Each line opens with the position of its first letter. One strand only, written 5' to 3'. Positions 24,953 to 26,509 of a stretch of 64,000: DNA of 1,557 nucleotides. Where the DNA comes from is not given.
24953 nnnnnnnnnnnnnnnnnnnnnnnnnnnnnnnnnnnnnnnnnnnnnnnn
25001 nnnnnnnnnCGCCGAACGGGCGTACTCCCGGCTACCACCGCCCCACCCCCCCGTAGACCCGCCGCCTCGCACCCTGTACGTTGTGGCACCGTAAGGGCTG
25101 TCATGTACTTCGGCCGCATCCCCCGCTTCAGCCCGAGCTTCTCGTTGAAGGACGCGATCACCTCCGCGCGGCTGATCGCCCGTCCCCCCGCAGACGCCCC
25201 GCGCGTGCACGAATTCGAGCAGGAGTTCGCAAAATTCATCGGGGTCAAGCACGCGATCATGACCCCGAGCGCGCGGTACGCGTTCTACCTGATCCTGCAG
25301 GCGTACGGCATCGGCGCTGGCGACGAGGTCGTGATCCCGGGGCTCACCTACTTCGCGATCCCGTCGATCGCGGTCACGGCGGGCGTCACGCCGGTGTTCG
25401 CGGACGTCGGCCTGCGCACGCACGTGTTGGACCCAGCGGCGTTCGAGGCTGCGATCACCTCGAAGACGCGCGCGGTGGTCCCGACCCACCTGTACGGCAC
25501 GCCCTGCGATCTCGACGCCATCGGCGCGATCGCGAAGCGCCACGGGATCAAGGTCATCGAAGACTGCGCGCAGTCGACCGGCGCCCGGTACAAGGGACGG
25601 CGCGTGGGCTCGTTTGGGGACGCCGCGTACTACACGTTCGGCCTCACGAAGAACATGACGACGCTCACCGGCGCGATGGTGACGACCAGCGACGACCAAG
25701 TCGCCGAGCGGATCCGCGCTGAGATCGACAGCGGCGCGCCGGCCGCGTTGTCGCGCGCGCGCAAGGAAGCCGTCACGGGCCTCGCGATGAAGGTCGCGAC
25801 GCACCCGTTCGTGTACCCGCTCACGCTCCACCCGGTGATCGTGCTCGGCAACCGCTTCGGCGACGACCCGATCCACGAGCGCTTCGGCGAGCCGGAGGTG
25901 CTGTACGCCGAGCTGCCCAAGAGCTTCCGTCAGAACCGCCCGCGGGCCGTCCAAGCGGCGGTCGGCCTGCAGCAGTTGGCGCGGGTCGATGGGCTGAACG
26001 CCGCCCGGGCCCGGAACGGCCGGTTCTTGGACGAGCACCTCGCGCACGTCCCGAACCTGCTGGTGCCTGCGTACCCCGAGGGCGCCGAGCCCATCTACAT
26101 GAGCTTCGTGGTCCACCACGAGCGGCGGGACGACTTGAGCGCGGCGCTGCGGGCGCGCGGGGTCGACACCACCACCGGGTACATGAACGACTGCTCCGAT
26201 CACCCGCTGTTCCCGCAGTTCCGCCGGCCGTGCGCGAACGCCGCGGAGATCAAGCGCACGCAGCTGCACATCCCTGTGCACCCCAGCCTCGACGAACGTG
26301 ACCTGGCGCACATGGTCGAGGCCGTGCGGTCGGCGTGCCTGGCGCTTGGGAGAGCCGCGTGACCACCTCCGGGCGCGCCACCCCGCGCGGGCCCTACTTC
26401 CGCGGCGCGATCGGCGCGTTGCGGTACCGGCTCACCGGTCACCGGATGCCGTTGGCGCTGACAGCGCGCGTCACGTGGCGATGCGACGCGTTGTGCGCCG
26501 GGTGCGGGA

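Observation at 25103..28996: Tightly coupled DegT aminotransferase + two different radical-SAM/SPASM enzymes + small membrane protein: uncharacterised modification cassette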

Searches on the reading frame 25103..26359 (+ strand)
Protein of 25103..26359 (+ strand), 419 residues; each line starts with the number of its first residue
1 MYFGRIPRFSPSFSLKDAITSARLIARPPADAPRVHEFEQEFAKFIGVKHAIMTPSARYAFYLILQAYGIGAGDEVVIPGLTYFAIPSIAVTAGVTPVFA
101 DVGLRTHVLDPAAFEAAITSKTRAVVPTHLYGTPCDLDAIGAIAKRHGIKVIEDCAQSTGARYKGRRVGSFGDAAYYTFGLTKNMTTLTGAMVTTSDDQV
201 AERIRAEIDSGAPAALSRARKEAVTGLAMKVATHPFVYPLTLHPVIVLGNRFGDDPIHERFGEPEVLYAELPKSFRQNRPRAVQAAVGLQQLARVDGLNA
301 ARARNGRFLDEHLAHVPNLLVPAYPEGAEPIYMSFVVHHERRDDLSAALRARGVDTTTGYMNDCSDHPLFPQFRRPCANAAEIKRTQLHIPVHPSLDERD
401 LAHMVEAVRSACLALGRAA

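Call 8: search_protein_families(library=pfam, proteins=[window:25103-26359:+], max_evalue=0.01)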
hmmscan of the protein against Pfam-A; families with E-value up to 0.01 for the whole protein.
window:25103-26359:+ (419 aa): 5 families
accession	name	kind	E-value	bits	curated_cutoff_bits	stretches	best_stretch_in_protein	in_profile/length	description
PF01041.23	DegT_DnrJ_EryC1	-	7.7e-79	266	19.8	2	33-214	24-205/360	DegT/DnrJ/EryC1/StrS aminotransferase family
PF00266.25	Aminotran_5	-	1.2e-06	28.2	21.5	1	35-160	45-181/371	Aminotransferase class-V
PF01212.27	Beta_elim_lyase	-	7.4e-06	25.9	27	1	30-206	29-222/288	Beta-eliminating lyase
PF00155.27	Aminotran_1_2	-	3.4e-05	23.7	19.7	1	36-163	45-194/361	Aminotransferase class I and II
PF01053.26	Cys_Met_Meta_PP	-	0.00014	21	27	1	33-164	52-183/381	Cys/Met metabolism PLP-dependent enzyme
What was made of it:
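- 25103..26362 (+): DegT/DnrJ/EryC1-type PLP aminotransferase (419 aa). It has the catalytic Lys183 (TFGLTKN) and a family-specific insertion of about 55 aa (residues ~209-263). Pfam PF01041 266 bits (call 8).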

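Call 9: search_protein_families(library=ncbifam, proteins=[window:25103-26359:+], max_evalue=0.01)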
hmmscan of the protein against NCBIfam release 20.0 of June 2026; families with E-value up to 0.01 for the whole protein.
window:25103-26359:+ (419 aa): 27 families (the best 25 are shown)
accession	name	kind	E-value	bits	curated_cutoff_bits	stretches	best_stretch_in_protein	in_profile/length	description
NF008658.2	PRK11658.1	equivalog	8.7e-53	179.3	631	2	32-206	32-205/379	UDP-4-amino-4-deoxy-L-arabinose aminotransferase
TIGR03588.1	PseC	equivalog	2.6e-47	161.6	423.5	2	33-205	30-208/380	UDP-4-amino-4,6-dideoxy-N-acetyl-beta-L-altrosamine transaminase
TIGR04427.1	PLP_DesI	equivalog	1.9e-43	149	650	1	32-211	51-228/390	dTDP-4-dehydro-6-deoxyglucose aminotransferase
NF008687.0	PRK11706.1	equivalog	2.6e-41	141.6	375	1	37-204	35-202/375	dTDP-4-amino-4,6-dideoxygalactose transaminase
NF011936.0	PRK15407.1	equivalog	7.8e-40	136.9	423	2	36-208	68-248/440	lipopolysaccharide biosynthesis protein RfbH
TIGR04181.1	NHT_00031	hypoth_equivalog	6.2e-39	133.9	420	1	35-205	32-218/359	LegC family aminotransferase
TIGR02379.1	ECA_wecE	subfamily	9.9e-34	116.7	434.85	1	31-204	29-203/376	dTDP-4-amino-4,6-dideoxy-D-glucose transaminase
NF005732.0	PRK07550.1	equivalog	2.3e-07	30.2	366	1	38-154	83-205/389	aminotransferase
NF006810.0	PRK09331.1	subfamily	3.2e-07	29.5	301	1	32-161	64-203/397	Sep-tRNA:Cys-tRNA synthetase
NF041364.1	GntC_guanitoxin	equivalog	3.2e-06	26.3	415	1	53-154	65-173/356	guanitoxin biosynthesis PLP-dependent (S)-gamma-hydroxy-L-arginine cyclodehydratase GntC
NF004621.0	PRK05957.1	equivalog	3.1e-05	22.9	498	1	51-156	92-201/389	pyridoxal phosphate-dependent aminotransferase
NF004770.0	PRK06108.1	subfamily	4e-05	22.6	422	1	39-173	87-228/396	pyridoxal phosphate-dependent aminotransferase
TIGR02539.1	SepCysS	equivalog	5.8e-05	22.3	365.25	1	32-160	50-188/370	O-phospho-L-seryl-tRNA:Cys-tRNA synthase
NF006096.0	PRK08248.1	equivalog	6.8e-05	21.7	726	1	33-156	64-187/431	homocysteine synthase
NF002878.0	PRK03321.1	subfamily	9.8e-05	21.2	374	1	9-126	34-150/352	histidinol-phosphate transaminase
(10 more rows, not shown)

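Call 20: search_solved_structures(query=window:25103-26359:+, max_evalue=0.00001)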
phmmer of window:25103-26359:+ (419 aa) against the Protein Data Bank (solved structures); distinct sequences matched with E-value up to 0.00001: 57.
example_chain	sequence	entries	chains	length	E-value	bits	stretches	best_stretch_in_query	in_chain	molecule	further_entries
3bn1_A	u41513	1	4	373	2.4e-50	174.6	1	35-206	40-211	Perosamine synthetase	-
3dr7_A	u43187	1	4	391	2.9e-50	174.4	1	35-206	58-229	Putative perosamine synthetase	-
2oga_A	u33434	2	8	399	9.7e-50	172.6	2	32-212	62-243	Transaminase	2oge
3dr4_A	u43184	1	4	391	2.1e-49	171.6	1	35-206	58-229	Putative perosamine synthetase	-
3frk_A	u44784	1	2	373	2.3e-48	168.1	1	37-212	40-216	QdtB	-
7b0d_A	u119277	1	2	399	5.7e-43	150.3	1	35-208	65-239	Glutamine--scyllo-inositol transaminase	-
8sng_A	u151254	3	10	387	9.6e-43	149.6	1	32-206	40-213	UDP-4-amino-4-deoxy-L-arabinose--oxoglutarate aminotransferase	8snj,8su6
3nyu_A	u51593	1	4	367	2.6e-42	148.2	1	32-206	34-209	Aminotransferase WbpE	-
3nu7_A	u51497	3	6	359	2.6e-42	148.2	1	32-207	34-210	Aminotransferase WbpE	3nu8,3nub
1mdo_A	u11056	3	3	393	3.7e-42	147.7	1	31-206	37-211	ArnB aminotransferase | UDP-4-amino-4-deoxy-L-arabinose--oxoglutarate aminotransferase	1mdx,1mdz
8gyh_B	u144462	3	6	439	5.6e-42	147.1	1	15-220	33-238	DegT/DnrJ/EryC1/StrS family aminotransferase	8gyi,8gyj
7b0m_AAA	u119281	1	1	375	7.1e-42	146.7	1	32-213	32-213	Sugar aminotransferase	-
7l7x_AAA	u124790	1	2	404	7.8e-42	146.6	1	33-213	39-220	DegT/DnrJ/EryC1/StrS aminotransferase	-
3nys_A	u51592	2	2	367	1.7e-41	145.5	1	32-206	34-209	Aminotransferase WbpE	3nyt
4oca_A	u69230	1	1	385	2.9e-41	144.7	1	31-206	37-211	UDP-4-amino-4-deoxy-L-arabinose--oxoglutarate aminotransferase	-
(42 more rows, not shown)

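Call 53: find_homologous_proteins(query=window:25103-26359:+, max_evalue=1e-20)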
Query window:25103-26359:+ (419 aa): 3853 proteins with E <= 1e-20 among 8000 candidates; the best 120 are listed.
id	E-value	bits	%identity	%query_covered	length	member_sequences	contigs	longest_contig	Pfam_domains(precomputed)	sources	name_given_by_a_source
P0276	4.4e-262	887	94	100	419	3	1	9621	PF00266.26,PF01212.28,PF01041.24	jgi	-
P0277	9.8e-255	863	90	100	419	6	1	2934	PF00266.26,PF01212.28,PF01041.24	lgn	-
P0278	2.5e-252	855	91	100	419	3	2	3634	PF00266.26,PF01041.24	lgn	-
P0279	3.8e-252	854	90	100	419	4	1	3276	PF00266.26,PF01212.28,PF01053.27,PF01041.24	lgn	-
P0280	8.0e-246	833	88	99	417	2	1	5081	PF00155.28,PF00266.26,PF01212.28,PF01041.24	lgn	-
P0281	8.5e-244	827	87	100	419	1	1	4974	PF00266.26,PF01212.28,PF01041.24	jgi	jgi:dTDP-4-amino-4,6-dideoxygalactose transaminase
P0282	6.8e-242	820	86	100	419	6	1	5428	PF00266.26,PF01212.28,PF01041.24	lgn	-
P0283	4.4e-241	818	86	100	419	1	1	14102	PF01041.24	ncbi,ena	-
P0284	9.4e-241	817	86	100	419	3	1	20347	PF00266.26,PF01212.28,PF01041.24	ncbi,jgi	jgi:perosamine synthetase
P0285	1.6e-233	793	83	100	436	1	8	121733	PF01041.24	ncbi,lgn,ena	-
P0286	3.5e-232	788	85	100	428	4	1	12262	PF01212.28,PF01041.24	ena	-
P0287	5.2e-220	748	78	100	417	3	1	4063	PF00266.26,PF01212.28,PF01041.24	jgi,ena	-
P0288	2.2e-216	736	78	99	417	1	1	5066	PF01041.24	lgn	-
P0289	2.0e-213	727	76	100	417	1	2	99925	PF00266.26,PF01053.27,PF01041.24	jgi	jgi:dTDP-4-amino-4,6-dideoxygalactose transaminase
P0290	1.0e-212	724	76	100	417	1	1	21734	PF00266.26,PF01212.28,PF01053.27,PF01041.24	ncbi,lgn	-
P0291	1.5e-212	724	75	99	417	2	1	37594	PF01053.27,PF01041.24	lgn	-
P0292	2.0e-212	723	75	99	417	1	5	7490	PF01212.28,PF01053.27,PF01041.24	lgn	-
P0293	1.2e-211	721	75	99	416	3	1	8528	PF01212.28,PF01041.24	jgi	-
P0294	1.4e-211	721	76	99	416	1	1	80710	PF01212.28,PF01053.27,PF01041.24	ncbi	ncbi:MAG: DegT/DnrJ/EryC1/StrS family aminotransferase [Myxococcota bacterium]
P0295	3.3e-211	719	75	100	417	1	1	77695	PF01212.28,PF01053.27,PF01041.24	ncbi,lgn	-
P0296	5.7e-211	718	75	99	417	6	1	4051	PF01041.24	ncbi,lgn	-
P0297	2.0e-210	717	75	100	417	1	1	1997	PF00155.28,PF00266.26,PF01212.28,PF01053.27,PF01041.24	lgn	-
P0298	2.2e-210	717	74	100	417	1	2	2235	PF00266.26,PF01212.28,PF01053.27,PF01041.24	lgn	-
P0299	4.0e-210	716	74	99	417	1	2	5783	PF00266.26,PF01212.28,PF01053.27,PF01041.24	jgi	jgi:dTDP-4-amino-4,6-dideoxygalactose transaminase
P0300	1.1e-209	714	74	100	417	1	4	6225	PF00266.26,PF01212.28,PF01053.27,PF01041.24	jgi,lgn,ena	jgi:dTDP-4-amino-4,6-dideoxygalactose transaminase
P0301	1.2e-209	714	75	99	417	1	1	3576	PF01053.27,PF01041.24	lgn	-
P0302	2.1e-209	713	75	99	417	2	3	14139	PF00266.26,PF01041.24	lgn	-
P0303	3.5e-209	713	74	100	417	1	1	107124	PF00266.26,PF01212.28,PF01053.27,PF01041.24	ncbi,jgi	jgi:perosamine synthetase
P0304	4.0e-209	712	75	99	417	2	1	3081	PF01041.24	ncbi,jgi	jgi:dTDP-4-amino-4,6-dideoxygalactose transaminase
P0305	1.6e-208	710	76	100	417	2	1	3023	PF00266.26,PF01041.24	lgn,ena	-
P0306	2.2e-208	710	74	100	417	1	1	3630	PF00266.26,PF01212.28,PF01053.27,PF01041.24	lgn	-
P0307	3.7e-207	706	74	100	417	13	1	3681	PF00266.26,PF01212.28,PF01053.27,PF01041.24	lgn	-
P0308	3.7e-207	706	73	99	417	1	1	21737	PF00266.26,PF01212.28,PF01053.27,PF01041.24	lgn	-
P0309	4.4e-207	706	74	100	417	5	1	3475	PF01041.24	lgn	-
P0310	1.3e-206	704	73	100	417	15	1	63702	PF00155.28,PF00266.26,PF01212.28,PF01053.27,PF01041.24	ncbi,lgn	ncbi:MAG: DegT/DnrJ/EryC1/StrS family aminotransferase [Myxococcota bacterium]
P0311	4.4e-205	699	74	99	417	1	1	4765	PF01041.24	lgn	-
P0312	5.3e-203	692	73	100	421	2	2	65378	PF01041.24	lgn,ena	-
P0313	2.2e-200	684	71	99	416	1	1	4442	PF01041.24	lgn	-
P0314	3.2e-200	683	71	99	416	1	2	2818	PF01041.24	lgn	-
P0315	5.5e-200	682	70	99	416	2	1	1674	PF01053.27,PF01041.24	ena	-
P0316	7.5e-199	679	71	99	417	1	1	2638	PF01041.24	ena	-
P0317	2.2e-198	677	72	99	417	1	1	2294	PF01041.24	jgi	jgi:dTDP-4-amino-4,6-dideoxygalactose transaminase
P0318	5.4e-198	676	71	99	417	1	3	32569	PF01212.28,PF01053.27,PF01041.24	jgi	jgi:dTDP-4-amino-4,6-dideoxygalactose transaminase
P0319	5.1e-197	673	71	99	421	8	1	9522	PF01041.24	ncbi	-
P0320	7.0e-197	672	71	99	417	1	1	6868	PF00266.26,PF01041.24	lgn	-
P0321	5.6e-196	669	71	99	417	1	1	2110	PF01041.24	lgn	-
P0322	1.9e-194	664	72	98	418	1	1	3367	PF01041.24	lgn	-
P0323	3.2e-194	663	70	98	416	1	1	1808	PF01041.24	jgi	jgi:perosamine synthetase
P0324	2.0e-193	661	71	100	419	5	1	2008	PF01041.24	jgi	jgi:dTDP-4-amino-4,6-dideoxygalactose transaminase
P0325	2.3e-193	661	70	99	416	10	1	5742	PF00266.26,PF01041.24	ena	-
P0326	1.1e-192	658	69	99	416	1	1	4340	PF01041.24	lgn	-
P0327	4.3e-192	656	69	99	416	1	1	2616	PF00266.26,PF01041.24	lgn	-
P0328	7.2e-192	656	69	98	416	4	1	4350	PF01041.24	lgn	-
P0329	1.6e-191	654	69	99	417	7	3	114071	PF00266.26,PF01212.28,PF01053.27,PF01041.24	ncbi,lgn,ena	-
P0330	2.2e-191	654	70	98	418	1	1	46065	PF01041.24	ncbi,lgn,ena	-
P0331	1.6e-190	651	70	99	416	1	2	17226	PF00155.28,PF00266.26,PF01053.27,PF01041.24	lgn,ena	-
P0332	2.0e-190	651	69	99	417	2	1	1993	PF00155.28,PF00266.26,PF01053.27,PF01041.24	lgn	-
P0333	2.2e-190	651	69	99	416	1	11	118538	PF00155.28,PF00266.26,PF01212.28,PF01053.27,PF01041.24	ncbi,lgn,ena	-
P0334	4.8e-189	646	68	99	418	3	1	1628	PF01053.27,PF01041.24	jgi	jgi:dTDP-4-amino-4,6-dideoxygalactose transaminase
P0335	1.4e-188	645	71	96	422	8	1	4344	PF01041.24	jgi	jgi:perosamine synthetase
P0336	4.0e-188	643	69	99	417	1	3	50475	PF00155.28,PF00266.26,PF01053.27,PF01041.24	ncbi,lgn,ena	-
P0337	6.5e-188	643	67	100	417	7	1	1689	PF00266.26,PF01212.28,PF01041.24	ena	-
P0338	8.9e-188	642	68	99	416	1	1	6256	PF01041.24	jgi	jgi:dTDP-4-amino-4,6-dideoxygalactose transaminase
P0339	1.6e-187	641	68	99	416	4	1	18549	PF01041.24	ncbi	-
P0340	8.3e-187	639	68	98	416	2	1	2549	PF01041.24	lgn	-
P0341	1.2e-186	638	69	98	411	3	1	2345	PF00155.28,PF00266.26,PF01053.27,PF01041.24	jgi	jgi:dTDP-4-amino-4,6-dideoxygalactose transaminase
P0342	2.1e-186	638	66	99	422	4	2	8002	PF00266.26,PF01041.24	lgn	-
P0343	1.1e-185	635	68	96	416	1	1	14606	PF01041.24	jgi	jgi:dTDP-4-amino-4,6-dideoxygalactose transaminase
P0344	1.2e-185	635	67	99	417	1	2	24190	PF00155.28,PF00266.26,PF01053.27,PF01041.24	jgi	jgi:dTDP-4-amino-4,6-dideoxygalactose transaminase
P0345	1.8e-185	635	68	99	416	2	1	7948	PF01041.24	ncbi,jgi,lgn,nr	ncbi:MAG: aminotransferase class V-fold PLP-dependent enzyme [Deltaproteobacteria bacterium]|nr:amin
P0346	3.1e-184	630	68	99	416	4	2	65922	PF00155.28,PF00266.26,PF01041.24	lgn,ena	-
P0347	3.8e-184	630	68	96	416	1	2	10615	PF01041.24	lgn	-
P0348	3.2e-183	627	68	99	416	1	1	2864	PF01041.24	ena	-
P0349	1.3e-182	625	66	99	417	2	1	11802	PF01041.24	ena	-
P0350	4.6e-182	623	65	99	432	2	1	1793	PF01041.24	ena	-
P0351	1.4e-181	622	65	100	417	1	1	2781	PF01041.24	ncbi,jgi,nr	ncbi:MAG: DegT/DnrJ/EryC1/StrS family aminotransferase [Myxococcota bacterium]|jgi:dTDP-4-amino-4,6-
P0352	1.5e-181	622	66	98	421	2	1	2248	PF01041.24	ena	-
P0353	1.9e-180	618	64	100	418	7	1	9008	PF00266.26,PF01212.28,PF01041.24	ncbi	-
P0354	3.1e-180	617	67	99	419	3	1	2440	PF00266.26,PF01212.28,PF01041.24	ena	-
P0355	4.2e-180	617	66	99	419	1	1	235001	PF00266.26,PF01212.28,PF01041.24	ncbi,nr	ncbi:MAG: DegT/DnrJ/EryC1/StrS family aminotransferase [Alphaproteobacteria bacterium]|nr:DegT/DnrJ/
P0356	9.6e-180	616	65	99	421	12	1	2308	PF01041.24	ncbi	-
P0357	1.3e-179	615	66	99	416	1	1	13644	PF00155.28,PF01041.24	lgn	-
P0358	1.8e-179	615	65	99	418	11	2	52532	PF00266.26,PF01212.28,PF01041.24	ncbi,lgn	-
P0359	2.2e-179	614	65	99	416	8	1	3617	PF01041.24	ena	-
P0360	3.0e-179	614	65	99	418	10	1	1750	PF00155.28,PF00266.26,PF01041.24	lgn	-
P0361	6.3e-179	613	66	99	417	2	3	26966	PF01041.24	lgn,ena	-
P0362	1.1e-178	612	65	99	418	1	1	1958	PF01041.24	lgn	-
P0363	1.7e-178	612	65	99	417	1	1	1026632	PF00266.26,PF01212.28,PF01041.24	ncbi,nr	ncbi:MAG: DegT/DnrJ/EryC1/StrS family aminotransferase [Alphaproteobacteria bacterium]|nr:DegT/DnrJ/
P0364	2.0e-178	611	65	99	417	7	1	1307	PF00266.26,PF01041.24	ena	-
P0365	2.0e-178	611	65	99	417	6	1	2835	PF01041.24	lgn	-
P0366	2.2e-178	611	65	99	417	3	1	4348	PF01041.24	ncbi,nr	ncbi:MAG: DegT/DnrJ/EryC1/StrS family aminotransferase [Myxococcota bacterium]|nr:DegT/DnrJ/EryC1/St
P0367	4.0e-178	610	66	99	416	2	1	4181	PF00266.26,PF01212.28,PF01041.24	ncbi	-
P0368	6.1e-178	610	65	99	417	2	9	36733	PF00155.28,PF00266.26,PF01041.24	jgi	jgi:perosamine synthetase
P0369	7.0e-178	610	66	99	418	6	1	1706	PF01041.24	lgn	-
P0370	7.2e-178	609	64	99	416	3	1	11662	PF01212.28,PF01041.24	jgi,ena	-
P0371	1.0e-177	609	65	99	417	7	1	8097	PF00266.26,PF01041.24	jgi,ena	-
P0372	1.1e-177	609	65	99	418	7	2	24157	PF01212.28,PF01041.24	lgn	-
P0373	1.2e-177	609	67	99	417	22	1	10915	PF00155.28,PF00266.26,PF01053.27,PF01041.24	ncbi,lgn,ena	-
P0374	1.3e-177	609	63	99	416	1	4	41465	PF01041.24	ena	-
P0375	1.5e-177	608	65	99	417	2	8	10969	PF01041.24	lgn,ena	-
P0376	1.7e-177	608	65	99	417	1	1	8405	PF00266.26,PF01212.28,PF01041.24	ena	-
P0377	2.4e-177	608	66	99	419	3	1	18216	PF00266.26,PF01041.24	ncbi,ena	-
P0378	2.6e-177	608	64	99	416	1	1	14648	PF01212.28,PF01041.24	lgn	-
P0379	3.1e-177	607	65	99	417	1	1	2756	PF01212.28,PF01041.24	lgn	-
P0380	4.5e-177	607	65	99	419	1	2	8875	PF00155.28,PF00266.26,PF01212.28,PF01041.24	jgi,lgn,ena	-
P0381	4.6e-177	607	65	99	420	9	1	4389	PF01041.24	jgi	jgi:perosamine synthetase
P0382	5.6e-177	607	64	100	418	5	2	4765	PF01212.28,PF01041.24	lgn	-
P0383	6.2e-177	606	65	99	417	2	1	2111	PF01212.28,PF01041.24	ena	-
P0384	6.8e-177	606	64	100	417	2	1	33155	PF00266.26,PF01041.24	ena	-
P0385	7.9e-177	606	64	99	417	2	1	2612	PF01212.28,PF01041.24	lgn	-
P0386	8.1e-177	606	65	99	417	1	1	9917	PF00266.26,PF01212.28,PF01041.24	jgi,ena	-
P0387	1.8e-176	605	65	99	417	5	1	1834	PF01041.24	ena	-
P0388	1.9e-176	605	64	99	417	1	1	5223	PF01041.24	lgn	-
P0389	2.1e-176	605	64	99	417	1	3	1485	PF01041.24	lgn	-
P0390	2.1e-176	605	65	99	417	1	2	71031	PF01212.28,PF01041.24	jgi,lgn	jgi:dTDP-4-amino-4,6-dideoxygalactose transaminase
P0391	2.3e-176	604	66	99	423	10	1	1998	PF01041.24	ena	-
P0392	2.8e-176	604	64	99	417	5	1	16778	PF00266.26,PF01212.28,PF01053.27,PF01041.24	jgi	-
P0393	6.6e-176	603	64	99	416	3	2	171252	PF01041.24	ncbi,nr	ncbi:MAG: DegT/DnrJ/EryC1/StrS family aminotransferase [Proteobacteria bacterium]|nr:DegT/DnrJ/EryC1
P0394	7.0e-176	603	64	99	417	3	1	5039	PF00266.26,PF01041.24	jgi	jgi:perosamine synthetase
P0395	1.0e-175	602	64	99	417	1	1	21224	PF01212.28,PF01041.24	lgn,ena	-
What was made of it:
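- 25103..26362 (+): Orthologues are 64-94% identical (call 53).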
